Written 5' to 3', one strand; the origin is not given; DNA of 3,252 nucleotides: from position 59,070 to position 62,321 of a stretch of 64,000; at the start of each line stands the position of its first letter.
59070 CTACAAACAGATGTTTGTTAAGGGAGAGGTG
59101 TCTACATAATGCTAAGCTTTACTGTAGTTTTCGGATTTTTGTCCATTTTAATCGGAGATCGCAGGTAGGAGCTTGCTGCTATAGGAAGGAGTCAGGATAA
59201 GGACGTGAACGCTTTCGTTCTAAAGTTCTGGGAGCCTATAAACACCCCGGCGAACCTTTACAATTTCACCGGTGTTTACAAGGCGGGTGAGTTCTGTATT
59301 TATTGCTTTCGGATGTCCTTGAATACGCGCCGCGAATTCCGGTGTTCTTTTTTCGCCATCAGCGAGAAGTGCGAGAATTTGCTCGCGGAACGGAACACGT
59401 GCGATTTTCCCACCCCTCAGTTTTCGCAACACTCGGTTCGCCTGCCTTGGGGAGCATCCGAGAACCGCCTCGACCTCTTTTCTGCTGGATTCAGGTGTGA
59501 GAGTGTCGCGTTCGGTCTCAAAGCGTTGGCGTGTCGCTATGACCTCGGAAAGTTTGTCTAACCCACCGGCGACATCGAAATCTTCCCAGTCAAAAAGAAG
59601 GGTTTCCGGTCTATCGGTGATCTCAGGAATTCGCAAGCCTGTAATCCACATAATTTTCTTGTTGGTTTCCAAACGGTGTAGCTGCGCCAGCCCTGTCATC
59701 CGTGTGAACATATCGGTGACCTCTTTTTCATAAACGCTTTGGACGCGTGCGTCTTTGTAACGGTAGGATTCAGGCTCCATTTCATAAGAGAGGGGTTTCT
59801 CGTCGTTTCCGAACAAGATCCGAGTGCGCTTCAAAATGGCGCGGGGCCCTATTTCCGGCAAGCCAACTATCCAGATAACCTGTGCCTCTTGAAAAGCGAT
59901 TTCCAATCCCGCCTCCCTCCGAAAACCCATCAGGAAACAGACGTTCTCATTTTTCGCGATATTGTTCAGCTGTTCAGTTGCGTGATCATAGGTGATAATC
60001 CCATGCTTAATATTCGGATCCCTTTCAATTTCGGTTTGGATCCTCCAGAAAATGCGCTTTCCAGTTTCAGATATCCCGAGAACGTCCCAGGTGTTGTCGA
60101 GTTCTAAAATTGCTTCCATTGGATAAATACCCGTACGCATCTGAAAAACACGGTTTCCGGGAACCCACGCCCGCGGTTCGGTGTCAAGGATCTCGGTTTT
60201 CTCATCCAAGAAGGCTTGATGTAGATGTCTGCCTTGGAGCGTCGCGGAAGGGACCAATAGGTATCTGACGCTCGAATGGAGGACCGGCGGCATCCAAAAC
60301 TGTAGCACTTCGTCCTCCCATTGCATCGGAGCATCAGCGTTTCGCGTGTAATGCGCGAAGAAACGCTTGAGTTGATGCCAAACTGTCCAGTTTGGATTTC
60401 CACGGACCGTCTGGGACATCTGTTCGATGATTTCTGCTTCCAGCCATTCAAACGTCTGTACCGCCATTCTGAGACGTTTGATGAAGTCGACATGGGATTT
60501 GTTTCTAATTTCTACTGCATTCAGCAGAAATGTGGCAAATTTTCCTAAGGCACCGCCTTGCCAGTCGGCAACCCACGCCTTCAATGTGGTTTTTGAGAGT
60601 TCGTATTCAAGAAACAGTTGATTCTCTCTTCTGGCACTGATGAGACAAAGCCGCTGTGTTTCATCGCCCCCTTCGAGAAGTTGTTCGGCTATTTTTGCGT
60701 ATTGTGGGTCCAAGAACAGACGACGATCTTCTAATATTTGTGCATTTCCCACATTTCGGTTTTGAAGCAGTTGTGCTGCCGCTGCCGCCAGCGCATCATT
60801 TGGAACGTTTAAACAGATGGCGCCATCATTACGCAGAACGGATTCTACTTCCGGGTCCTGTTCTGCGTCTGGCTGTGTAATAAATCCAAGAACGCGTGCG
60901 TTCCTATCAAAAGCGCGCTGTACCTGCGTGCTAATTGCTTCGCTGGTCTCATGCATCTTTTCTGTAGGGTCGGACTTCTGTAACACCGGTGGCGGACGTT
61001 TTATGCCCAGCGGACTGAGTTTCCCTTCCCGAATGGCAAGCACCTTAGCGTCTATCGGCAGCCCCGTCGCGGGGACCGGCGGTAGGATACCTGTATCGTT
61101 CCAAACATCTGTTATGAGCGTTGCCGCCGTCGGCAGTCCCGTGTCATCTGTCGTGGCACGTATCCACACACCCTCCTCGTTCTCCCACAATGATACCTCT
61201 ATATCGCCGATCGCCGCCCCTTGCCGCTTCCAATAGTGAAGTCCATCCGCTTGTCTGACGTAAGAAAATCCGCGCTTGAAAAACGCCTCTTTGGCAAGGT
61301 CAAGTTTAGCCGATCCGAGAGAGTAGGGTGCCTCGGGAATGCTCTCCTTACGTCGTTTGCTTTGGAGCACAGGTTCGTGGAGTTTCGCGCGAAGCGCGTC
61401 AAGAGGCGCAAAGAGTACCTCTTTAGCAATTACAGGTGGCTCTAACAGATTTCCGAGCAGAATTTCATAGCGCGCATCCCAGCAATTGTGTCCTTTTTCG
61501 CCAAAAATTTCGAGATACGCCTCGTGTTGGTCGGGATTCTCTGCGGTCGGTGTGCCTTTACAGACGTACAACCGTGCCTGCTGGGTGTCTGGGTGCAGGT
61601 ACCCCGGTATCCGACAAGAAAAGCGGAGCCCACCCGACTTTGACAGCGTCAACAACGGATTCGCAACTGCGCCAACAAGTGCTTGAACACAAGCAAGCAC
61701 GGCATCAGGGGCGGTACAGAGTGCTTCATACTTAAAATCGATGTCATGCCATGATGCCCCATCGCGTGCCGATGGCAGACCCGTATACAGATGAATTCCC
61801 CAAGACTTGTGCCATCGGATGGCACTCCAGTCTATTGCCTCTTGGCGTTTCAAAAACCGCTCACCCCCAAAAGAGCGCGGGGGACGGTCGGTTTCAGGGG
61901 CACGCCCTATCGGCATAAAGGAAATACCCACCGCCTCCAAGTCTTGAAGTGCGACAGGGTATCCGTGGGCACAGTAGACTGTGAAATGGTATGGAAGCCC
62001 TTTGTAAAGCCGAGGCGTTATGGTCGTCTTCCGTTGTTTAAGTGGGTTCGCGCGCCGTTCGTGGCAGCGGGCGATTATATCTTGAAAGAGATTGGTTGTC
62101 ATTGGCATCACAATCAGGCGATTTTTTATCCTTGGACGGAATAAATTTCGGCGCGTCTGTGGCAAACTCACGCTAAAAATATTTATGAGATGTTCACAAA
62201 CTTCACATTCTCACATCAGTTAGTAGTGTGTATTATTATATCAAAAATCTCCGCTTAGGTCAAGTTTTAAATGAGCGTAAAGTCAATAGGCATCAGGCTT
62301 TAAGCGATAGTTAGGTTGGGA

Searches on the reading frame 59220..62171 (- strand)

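Call 82: search_protein_families(library=pfam, proteins=[window:59220-62171:-], max_evalue=0.001)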
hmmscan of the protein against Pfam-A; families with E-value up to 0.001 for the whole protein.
window:59220-62171:- (983 aa): 1 family
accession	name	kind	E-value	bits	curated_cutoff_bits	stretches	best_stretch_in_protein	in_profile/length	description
PF13338.12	AbiEi_4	-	6.2e-07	29.9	25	1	955-981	27-49/49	Transcriptional regulator, AbiEi antitoxin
